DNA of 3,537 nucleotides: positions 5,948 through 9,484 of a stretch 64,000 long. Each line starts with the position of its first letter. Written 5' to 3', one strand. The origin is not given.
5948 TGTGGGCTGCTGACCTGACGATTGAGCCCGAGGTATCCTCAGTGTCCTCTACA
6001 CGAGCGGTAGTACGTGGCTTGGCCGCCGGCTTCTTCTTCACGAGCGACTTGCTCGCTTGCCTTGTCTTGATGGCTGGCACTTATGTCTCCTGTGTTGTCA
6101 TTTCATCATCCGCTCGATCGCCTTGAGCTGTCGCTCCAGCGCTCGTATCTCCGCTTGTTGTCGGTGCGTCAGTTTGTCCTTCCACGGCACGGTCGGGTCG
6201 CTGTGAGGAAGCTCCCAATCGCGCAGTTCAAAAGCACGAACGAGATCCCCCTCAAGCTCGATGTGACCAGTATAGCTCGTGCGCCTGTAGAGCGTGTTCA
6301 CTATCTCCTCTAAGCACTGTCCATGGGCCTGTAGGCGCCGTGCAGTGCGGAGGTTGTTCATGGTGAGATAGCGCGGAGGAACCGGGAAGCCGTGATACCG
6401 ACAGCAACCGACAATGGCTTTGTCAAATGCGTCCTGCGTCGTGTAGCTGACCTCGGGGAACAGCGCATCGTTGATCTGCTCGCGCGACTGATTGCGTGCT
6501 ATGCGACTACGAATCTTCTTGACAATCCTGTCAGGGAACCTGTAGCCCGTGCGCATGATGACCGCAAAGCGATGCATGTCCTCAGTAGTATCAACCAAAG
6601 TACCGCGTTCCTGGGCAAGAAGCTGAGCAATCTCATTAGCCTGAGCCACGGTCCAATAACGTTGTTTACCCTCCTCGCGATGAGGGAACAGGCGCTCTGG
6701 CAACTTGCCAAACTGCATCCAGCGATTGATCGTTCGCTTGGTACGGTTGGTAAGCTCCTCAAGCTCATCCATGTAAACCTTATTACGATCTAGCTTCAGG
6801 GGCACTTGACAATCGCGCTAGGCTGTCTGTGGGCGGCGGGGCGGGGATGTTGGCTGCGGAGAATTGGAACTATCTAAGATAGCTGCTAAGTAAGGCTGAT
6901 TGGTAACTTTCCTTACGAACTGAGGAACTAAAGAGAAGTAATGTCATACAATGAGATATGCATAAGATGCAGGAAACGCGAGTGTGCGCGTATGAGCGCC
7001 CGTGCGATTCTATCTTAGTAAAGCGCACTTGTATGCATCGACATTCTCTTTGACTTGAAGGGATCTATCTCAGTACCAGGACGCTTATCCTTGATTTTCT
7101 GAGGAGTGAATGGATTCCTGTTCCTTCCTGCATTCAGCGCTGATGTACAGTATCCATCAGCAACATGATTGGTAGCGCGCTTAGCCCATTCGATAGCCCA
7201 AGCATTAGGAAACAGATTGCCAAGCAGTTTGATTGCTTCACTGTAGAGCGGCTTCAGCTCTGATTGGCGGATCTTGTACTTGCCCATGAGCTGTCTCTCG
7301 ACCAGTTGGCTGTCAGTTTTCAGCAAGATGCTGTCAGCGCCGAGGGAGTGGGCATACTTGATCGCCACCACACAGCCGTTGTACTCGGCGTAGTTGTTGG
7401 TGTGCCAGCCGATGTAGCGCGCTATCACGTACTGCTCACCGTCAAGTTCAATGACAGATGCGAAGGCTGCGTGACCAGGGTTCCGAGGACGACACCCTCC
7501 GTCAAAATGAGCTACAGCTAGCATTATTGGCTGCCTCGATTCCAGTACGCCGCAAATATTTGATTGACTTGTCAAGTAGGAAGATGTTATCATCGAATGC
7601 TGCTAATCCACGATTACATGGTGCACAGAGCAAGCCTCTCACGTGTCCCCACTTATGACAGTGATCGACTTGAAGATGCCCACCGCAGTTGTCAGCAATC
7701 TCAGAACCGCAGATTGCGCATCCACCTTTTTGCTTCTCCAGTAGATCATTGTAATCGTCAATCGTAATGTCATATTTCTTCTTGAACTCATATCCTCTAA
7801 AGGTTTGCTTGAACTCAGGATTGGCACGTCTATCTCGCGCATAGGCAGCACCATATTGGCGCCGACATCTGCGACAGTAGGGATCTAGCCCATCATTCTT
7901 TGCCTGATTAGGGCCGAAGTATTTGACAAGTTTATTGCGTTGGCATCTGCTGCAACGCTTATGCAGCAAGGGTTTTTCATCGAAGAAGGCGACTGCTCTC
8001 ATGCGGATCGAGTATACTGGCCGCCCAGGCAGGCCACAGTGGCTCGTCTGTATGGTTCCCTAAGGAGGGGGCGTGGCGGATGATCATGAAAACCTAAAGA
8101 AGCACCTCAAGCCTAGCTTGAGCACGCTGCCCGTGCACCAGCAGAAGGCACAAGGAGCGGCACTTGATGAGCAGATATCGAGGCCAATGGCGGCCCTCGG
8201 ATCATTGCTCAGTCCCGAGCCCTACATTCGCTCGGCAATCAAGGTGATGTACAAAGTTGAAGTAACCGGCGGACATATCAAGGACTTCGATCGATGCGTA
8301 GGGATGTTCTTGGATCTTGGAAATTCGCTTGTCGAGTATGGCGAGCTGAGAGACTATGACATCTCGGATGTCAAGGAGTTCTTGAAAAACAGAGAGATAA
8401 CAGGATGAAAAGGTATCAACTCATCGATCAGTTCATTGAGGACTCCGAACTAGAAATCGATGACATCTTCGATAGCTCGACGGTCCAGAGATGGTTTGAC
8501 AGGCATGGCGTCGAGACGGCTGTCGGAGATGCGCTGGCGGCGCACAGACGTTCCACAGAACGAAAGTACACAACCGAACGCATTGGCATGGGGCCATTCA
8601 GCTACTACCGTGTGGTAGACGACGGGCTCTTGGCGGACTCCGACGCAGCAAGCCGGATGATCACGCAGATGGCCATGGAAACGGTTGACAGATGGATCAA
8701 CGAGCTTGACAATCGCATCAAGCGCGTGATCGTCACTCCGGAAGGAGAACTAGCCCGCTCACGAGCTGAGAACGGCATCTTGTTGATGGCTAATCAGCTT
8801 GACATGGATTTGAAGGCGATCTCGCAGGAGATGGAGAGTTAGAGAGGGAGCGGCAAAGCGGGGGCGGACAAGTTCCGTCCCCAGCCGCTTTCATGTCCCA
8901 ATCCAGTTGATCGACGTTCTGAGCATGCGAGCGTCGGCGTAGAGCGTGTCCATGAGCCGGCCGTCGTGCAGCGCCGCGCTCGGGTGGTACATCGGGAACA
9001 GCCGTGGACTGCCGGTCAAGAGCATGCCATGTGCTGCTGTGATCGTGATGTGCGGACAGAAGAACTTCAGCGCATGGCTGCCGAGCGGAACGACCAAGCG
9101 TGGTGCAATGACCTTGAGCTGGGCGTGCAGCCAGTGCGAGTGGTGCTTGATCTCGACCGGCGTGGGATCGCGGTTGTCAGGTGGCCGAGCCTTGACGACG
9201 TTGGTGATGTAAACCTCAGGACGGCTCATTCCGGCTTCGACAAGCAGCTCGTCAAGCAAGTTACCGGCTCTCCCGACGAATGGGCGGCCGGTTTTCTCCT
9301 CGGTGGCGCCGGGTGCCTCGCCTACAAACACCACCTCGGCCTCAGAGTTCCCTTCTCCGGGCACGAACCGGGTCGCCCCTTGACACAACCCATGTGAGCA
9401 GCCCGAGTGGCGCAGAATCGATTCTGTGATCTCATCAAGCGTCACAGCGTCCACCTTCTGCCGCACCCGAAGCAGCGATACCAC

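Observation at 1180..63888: Oriented junction motif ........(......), a stoperator-like signal at about 20 gene boundaries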

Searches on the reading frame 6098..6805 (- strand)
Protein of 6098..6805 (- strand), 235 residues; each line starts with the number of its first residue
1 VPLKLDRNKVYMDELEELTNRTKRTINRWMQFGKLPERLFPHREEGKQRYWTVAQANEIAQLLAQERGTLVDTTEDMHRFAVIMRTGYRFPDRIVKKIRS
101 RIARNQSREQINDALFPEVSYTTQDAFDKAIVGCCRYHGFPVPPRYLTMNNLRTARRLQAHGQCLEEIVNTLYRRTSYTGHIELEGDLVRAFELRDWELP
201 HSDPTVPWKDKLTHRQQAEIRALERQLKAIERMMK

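Call 10: search_protein_families(library=pfam, proteins=[window:6098-6805:-], max_evalue=0.01)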
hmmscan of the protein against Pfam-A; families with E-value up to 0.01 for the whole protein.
window:6098-6805:- (235 aa): 1 family
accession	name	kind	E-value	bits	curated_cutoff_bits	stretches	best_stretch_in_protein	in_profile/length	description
PF13411.12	MerR_1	-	0.00058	20.4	21.6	0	12-60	3-47/69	MerR HTH family regulatory protein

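Call 71: search_protein_families(library=phrogs, proteins=[window:6098-6805:-], max_evalue=0.001)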
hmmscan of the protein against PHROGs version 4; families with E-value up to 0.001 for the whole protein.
window:6098-6805:- (235 aa): 0 families

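Call 84: search_solved_structures(query=window:6098-6805:-, max_evalue=1)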
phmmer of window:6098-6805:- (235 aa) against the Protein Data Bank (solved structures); distinct sequences matched with E-value up to 1: 0.

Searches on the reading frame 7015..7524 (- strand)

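Call 40: search_protein_families(library=pfam, proteins=[window:7015-7524:-], max_evalue=0.05)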
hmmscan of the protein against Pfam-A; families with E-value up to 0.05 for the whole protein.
window:7015-7524:- (169 aa): 2 families
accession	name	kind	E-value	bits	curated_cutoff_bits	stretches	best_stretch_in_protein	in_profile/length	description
PF13456.12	RVT_3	-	1.8e-13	50.9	21.6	1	7-127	2-121/123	Reverse transcriptase-like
PF00075.30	RNase_H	-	0.0001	22.9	25.8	1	6-96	7-100/141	RNase H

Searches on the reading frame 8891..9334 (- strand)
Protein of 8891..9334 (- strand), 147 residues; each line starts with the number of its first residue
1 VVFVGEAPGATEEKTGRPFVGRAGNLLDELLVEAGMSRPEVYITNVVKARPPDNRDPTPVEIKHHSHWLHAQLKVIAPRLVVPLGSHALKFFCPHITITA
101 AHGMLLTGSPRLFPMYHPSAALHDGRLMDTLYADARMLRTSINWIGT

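Call 85: search_protein_families(library=pfam, proteins=[window:8891-9334:-], max_evalue=0.1)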
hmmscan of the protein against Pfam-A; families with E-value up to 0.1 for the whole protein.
window:8891-9334:- (147 aa): 2 families
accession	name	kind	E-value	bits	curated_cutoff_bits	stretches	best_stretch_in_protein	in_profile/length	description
PF03167.25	UDG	-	4.3e-33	114.8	24.3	1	2-124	11-124/141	Uracil DNA glycosylase superfamily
PF13341.12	RAG2_PHD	-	0.021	15.3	27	1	64-98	36-71/78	RAG2 PHD domain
